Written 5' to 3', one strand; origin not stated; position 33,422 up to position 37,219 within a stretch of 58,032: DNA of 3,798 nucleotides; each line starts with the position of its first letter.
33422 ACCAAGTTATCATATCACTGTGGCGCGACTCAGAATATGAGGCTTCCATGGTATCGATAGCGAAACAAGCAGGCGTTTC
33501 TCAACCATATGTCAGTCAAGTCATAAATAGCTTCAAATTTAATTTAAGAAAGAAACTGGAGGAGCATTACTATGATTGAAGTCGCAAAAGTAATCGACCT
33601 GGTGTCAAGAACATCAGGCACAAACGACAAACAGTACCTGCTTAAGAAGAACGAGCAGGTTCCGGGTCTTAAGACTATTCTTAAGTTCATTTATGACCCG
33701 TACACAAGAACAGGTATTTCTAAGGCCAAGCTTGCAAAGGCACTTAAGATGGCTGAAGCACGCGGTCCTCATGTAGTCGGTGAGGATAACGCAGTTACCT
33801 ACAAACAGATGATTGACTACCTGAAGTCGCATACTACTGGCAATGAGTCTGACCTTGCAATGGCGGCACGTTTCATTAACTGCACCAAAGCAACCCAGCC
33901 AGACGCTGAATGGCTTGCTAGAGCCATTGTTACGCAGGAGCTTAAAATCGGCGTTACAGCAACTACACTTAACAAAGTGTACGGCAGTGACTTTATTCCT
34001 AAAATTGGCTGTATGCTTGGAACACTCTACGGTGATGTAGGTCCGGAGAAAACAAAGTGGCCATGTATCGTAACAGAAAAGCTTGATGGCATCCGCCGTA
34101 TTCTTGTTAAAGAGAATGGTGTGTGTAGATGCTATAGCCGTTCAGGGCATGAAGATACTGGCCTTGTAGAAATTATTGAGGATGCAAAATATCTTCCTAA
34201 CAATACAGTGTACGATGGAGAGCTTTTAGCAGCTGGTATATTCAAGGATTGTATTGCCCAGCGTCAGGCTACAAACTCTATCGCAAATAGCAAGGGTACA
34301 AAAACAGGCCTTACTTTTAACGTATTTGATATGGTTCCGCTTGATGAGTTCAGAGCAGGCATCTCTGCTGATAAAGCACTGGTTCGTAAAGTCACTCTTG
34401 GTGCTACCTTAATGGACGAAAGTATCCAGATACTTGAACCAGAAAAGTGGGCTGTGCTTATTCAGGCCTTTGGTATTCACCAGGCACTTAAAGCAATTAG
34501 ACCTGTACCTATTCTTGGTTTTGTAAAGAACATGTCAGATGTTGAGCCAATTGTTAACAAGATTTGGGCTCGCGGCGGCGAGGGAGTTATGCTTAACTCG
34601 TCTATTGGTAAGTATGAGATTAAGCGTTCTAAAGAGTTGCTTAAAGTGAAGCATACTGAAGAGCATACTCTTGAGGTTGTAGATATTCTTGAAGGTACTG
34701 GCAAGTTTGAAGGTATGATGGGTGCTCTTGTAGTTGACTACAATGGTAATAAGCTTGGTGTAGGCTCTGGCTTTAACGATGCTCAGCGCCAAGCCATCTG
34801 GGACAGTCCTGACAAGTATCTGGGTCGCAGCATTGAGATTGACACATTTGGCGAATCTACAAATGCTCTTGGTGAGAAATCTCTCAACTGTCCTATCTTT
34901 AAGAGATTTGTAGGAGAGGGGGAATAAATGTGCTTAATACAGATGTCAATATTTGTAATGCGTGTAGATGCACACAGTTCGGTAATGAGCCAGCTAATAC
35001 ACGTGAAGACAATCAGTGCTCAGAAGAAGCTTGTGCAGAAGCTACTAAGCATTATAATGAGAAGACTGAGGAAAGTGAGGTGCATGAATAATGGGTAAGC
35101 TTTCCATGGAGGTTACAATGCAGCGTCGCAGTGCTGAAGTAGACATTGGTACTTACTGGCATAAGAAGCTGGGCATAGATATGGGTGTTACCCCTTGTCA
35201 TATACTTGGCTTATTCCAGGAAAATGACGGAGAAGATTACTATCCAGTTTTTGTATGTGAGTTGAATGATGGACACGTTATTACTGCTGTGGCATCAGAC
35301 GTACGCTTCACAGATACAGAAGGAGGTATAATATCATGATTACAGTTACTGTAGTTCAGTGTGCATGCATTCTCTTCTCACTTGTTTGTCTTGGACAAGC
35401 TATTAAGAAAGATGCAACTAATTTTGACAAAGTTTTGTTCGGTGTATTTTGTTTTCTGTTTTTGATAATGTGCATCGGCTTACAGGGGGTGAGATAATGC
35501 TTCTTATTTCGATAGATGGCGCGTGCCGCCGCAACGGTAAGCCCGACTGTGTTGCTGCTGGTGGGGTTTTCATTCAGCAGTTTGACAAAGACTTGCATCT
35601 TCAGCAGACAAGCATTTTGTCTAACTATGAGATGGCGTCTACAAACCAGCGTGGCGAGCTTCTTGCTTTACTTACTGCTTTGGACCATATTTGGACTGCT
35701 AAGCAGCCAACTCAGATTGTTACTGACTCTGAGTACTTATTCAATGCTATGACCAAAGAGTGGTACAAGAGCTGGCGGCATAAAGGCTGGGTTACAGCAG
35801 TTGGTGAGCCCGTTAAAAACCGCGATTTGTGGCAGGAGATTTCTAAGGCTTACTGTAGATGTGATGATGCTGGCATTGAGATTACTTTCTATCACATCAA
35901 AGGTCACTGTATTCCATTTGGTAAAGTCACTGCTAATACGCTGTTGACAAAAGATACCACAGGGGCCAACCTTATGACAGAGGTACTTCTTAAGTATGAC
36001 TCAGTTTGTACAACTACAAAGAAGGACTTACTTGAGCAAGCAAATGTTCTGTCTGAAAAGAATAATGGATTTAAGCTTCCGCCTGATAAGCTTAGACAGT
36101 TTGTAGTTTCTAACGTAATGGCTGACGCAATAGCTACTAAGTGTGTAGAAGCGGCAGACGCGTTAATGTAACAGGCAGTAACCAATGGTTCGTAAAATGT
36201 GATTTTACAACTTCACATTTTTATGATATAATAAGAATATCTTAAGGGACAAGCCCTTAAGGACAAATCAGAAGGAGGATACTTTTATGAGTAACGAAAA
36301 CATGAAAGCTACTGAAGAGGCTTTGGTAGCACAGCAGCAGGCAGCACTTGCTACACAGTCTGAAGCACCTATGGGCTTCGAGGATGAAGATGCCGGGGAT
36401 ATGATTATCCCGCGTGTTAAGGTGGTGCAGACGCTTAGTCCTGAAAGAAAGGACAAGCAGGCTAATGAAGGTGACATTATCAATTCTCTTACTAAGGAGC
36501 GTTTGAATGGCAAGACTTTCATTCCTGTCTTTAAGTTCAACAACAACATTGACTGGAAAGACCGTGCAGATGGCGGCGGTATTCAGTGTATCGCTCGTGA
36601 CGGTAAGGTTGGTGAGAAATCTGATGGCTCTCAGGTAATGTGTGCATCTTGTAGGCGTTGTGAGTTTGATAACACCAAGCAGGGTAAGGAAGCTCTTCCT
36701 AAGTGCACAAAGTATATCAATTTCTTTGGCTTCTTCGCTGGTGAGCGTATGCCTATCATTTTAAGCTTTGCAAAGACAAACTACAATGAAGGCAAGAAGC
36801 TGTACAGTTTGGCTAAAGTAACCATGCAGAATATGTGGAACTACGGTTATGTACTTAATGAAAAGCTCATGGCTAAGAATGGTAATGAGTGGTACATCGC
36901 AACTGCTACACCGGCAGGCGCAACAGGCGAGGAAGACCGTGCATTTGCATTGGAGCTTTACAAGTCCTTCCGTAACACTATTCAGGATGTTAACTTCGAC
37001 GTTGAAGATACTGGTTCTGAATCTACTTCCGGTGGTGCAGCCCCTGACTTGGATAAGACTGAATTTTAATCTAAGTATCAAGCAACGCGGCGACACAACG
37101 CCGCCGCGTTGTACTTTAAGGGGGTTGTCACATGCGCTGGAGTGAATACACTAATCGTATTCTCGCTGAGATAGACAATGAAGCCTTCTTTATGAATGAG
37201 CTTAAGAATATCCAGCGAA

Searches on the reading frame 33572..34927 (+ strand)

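Call 20: search_protein_families(library=pfam, proteins=[window:33572-34927:+], max_evalue=0.01)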
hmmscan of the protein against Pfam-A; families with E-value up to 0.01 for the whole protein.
window:33572-34927:+ (451 aa): 2 families
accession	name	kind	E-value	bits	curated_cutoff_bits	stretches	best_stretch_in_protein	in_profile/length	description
PF14743.12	DNA_ligase_OB_2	-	9.5e-12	45.2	28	1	374-433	1-56/66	DNA ligase OB-like domain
PF01068.26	DNA_ligase_A_M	-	3.6e-11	43.6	26.2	1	165-360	22-204/204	ATP dependent DNA ligase domain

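Call 21: search_protein_families(library=phrogs, proteins=[window:33572-34927:+], max_evalue=0.001)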
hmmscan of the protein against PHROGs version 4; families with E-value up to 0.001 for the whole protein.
window:33572-34927:+ (451 aa): 2 families
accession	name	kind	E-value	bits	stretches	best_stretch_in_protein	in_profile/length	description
phrog_114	-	DNA, RNA and nucleotide metabolism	3.7e-79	267.9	1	1-446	88-497/634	ATP-dependent DNA ligase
phrog_12420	-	DNA, RNA and nucleotide metabolism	7.8e-08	33.5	1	2-137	5-128/133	ATP-dependent DNA ligase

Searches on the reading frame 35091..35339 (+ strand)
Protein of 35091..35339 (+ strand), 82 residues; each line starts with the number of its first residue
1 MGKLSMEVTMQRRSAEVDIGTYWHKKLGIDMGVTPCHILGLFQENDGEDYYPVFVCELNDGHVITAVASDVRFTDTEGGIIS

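Call 30: search_protein_families(library=phrogs, proteins=[window:35091-35339:+], max_evalue=0.001)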
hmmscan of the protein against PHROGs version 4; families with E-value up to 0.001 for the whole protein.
window:35091-35339:+ (82 aa): 0 families

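Call 36: search_protein_families(library=pfam, proteins=[window:35091-35339:+], max_evalue=0.05)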
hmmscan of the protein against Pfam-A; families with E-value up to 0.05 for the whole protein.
window:35091-35339:+ (82 aa): 1 family
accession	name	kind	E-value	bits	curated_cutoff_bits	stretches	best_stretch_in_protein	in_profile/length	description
PF14196.11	ATC_hydrolase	-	0.005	18.1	28.1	1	13-76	72-131/145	L-2-amino-thiazoline-4-carboxylic acid hydrolase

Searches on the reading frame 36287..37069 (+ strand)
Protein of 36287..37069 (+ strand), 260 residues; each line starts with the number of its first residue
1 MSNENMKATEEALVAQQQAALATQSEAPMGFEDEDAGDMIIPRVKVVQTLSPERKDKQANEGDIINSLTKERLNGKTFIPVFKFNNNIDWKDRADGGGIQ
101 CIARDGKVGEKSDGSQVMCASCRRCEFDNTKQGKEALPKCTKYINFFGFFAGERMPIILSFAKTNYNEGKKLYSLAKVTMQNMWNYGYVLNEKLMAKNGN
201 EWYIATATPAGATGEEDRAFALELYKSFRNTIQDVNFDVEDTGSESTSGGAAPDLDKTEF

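Call 30: search_protein_families(library=phrogs, proteins=[window:36287-37069:+], max_evalue=0.001)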
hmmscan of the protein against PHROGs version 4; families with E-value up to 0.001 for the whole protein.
window:36287-37069:+ (260 aa): 1 family
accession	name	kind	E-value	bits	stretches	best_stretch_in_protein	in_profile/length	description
phrog_2402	-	unknown function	3.1e-19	70.6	1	5-248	8-280/292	-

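Call 37: search_protein_families(library=pfam, proteins=[window:36287-37069:+], max_evalue=0.05)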
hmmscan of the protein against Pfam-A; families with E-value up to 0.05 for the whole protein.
window:36287-37069:+ (260 aa): 1 family
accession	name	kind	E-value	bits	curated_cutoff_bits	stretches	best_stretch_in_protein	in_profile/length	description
PF23977.1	Pam3_Gp34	-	2e-27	97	27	1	18-229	8-230/235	Pam3 phage gp34-like protein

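Call 73: search_protein_families(library=ncbifam, proteins=[window:36287-37066:+], max_evalue=0.01)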
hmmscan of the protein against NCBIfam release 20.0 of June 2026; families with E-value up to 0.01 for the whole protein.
window:36287-37066:+ (260 aa): 0 families

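Call 94: search_solved_structures(query=window:36287-37066:+, max_evalue=1)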
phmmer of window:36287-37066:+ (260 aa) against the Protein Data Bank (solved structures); distinct sequences matched with E-value up to 1: 1.
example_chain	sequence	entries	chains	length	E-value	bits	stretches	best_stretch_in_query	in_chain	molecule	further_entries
6z1p_AS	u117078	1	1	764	1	12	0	175-241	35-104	mL104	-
